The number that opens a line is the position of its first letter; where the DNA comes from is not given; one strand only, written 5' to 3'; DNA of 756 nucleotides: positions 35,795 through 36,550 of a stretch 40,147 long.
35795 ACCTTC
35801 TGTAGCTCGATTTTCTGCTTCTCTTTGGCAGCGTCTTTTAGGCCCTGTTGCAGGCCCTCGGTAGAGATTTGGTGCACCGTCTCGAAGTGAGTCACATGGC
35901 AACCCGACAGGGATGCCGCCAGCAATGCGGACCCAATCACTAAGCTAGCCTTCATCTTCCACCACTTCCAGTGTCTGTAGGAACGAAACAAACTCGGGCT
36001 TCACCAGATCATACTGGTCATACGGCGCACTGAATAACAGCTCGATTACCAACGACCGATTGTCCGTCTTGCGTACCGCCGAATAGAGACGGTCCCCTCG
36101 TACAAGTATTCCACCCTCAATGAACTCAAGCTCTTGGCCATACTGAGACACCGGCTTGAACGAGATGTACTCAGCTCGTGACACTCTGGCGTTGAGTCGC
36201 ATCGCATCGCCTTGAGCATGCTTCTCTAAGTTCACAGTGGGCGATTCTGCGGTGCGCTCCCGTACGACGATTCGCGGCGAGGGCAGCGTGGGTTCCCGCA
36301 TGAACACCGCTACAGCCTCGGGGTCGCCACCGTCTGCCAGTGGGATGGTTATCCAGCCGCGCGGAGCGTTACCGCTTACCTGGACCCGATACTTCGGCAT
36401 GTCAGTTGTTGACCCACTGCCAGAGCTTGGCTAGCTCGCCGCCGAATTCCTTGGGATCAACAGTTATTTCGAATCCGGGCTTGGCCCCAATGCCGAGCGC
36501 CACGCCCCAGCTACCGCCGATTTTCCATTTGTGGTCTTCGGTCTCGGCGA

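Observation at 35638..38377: Low-GC four-gene minus-strand cassette between lysis genes and int: helical partner, WXG-motif polymorphic toxin, coupled immunity gene, lipoprotein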

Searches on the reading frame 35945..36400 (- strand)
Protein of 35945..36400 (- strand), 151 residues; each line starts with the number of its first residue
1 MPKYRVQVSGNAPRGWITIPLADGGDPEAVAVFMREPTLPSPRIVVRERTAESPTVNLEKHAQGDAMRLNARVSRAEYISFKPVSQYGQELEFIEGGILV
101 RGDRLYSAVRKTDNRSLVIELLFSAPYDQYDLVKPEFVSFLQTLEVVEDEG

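Call 3: search_protein_families(library=pfam, proteins=[window:35945-36400:-], max_evalue=1)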
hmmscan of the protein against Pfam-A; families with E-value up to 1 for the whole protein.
window:35945-36400:- (151 aa): 0 families

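Call 4: search_protein_families(library=phrogs, proteins=[window:35945-36400:-], max_evalue=0.1)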
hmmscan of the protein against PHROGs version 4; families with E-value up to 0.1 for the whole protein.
window:35945-36400:- (151 aa): 0 families

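Call 14: search_protein_families(library=ncbifam, proteins=[window:35945-36400:-], max_evalue=1)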
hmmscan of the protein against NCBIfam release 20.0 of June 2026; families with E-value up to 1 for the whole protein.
window:35945-36400:- (151 aa): 0 families

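Call 16: search_solved_structures(query=window:35945-36400:-, max_evalue=10, show_alignments=2)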
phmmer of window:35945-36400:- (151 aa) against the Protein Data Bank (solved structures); distinct sequences matched with E-value up to 10: 3.
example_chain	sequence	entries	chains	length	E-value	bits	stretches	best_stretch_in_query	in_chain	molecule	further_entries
3njr_A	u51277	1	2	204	0.89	12.7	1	7-78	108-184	Precorrin-6y methylase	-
2ox5_Y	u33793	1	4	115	1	12.4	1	10-71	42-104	SoxY protein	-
2oxg_Y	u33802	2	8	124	1.3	12.2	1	10-71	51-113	SoxY protein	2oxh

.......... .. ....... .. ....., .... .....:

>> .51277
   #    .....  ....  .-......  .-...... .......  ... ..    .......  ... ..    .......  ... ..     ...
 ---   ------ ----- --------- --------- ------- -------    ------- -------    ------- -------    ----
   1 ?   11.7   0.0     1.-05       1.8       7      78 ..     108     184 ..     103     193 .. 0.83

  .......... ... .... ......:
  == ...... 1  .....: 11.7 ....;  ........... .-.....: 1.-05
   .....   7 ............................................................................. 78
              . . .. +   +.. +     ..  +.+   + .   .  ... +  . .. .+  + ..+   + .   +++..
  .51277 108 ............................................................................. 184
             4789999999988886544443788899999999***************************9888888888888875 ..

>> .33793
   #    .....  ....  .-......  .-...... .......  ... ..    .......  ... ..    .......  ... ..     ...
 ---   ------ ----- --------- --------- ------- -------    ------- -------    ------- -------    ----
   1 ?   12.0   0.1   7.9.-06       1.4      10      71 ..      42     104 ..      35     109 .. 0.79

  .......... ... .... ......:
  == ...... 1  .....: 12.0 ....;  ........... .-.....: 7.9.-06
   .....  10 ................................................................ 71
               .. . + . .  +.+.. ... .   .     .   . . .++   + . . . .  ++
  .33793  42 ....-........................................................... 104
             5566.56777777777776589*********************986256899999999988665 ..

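Call 18: find_homologous_proteins(query=window:35948-36400:-, max_evalue=0.001)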
Query window:35948-36400:- (151 aa): 21 proteins with E <= 0.001 among 60 candidates.
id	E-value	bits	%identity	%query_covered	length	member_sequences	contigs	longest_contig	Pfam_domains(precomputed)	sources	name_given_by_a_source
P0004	1.9e-90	318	97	100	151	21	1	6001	-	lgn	-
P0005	7.7e-82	290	87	100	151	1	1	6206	-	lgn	-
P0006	2.8e-78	279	85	100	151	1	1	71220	-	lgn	-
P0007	1.4e-77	276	84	100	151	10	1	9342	-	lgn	-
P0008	1.5e-77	276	85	100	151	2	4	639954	-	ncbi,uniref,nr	ncbi:Uncharacterised protein [Mycobacteroides abscessus subsp. abscessus]|uniref:hypothetical protei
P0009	4.3e-70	252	75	100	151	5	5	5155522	-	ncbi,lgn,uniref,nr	ncbi:lipoprotein [Mycobacterium phage prophiGD54-2]|uniref:hypothetical protein n=1 Tax=Mycobacteroi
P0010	5.7e-68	245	75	100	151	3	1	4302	-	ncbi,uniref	ncbi:hypothetical protein ACLXNF_24115 [Mycobacteroides chelonae]|uniref:hypothetical protein n=1 Ta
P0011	2.7e-65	237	73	100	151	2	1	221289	-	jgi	-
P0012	3.6e-60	220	87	79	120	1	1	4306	-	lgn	-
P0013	3.6e-53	197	61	100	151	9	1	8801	-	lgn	-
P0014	7.2e-53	196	62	100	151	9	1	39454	-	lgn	-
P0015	1.4e-52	195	60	100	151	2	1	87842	-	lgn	-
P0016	1.7e-51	192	62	100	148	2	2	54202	-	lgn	-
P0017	4.7e-50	187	59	100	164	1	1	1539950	-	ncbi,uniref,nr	ncbi:hypothetical protein [Mycobacteroides abscessus]|uniref:hypothetical protein n=1 Tax=Mycobacter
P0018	1.7e-49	185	62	99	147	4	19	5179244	-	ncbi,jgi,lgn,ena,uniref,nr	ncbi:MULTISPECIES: hypothetical protein [Mycobacteroides]|uniref:hypothetical protein n=1 Tax=Mycoba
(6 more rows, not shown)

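Call 35: predict_structure(alignment_id=A3)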
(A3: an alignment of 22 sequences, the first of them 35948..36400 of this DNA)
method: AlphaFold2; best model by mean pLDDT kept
length: 151 residues; sequences in the alignment: 22
mean_pLDDT: 85.0   pTM: 0.80
mean pLDDT of the five models: 85.0, 84.9, 84.8, 83.8, 83.0
residues with pLDDT >= 90: 76; 70-90: 57; 50-70: 14; < 50: 4
segments of 3 or more residues with pLDDT < 50: none
pLDDT, mean of each block of 10 residues (from residue 1): 56 86 83 84 90 82 94 95 89 93 91 82 94 91 69 36
secondary structure, 60 per line:
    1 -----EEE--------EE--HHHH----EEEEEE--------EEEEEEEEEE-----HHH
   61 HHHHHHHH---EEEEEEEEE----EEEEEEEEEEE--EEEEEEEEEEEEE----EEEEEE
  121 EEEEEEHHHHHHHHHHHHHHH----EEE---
elements in order: E6-8 H21-24 E29-34 E43-52 H58-68 E72-80 E85-95 E98-110 E115-126 H127-141 E146-148

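Call 66: find_related_loci(query=A3, collection=genome_contigs, flank=4000)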
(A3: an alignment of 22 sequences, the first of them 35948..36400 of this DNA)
Query A3 (151 aa) in genome_contigs; peptide patterns used: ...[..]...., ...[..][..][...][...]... (x = any residue, [..] = any of these).
42 stretches matched a pattern; 2 encode a relative of the query (tblastn E <= 1e-3); 2 distinct loci.
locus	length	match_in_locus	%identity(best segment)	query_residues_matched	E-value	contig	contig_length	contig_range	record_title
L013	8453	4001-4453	62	1-151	7e-63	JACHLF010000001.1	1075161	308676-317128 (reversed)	Mycobacteroides chelonae strain S00154 Ga0436320_01, whole genome shotgun sequence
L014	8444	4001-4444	61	1-151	2e-58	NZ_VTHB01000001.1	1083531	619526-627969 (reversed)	Mycobacteroides sp. CBMA 271 strain CBMA271 271_pilon_C1, whole genome shotgun sequence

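Call 92: search_protein_families(library=padloc, proteins=[window:35945-36400:-], max_evalue=0.1)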
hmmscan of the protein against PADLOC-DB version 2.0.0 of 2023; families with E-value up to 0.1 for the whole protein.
window:35945-36400:- (151 aa): 0 families
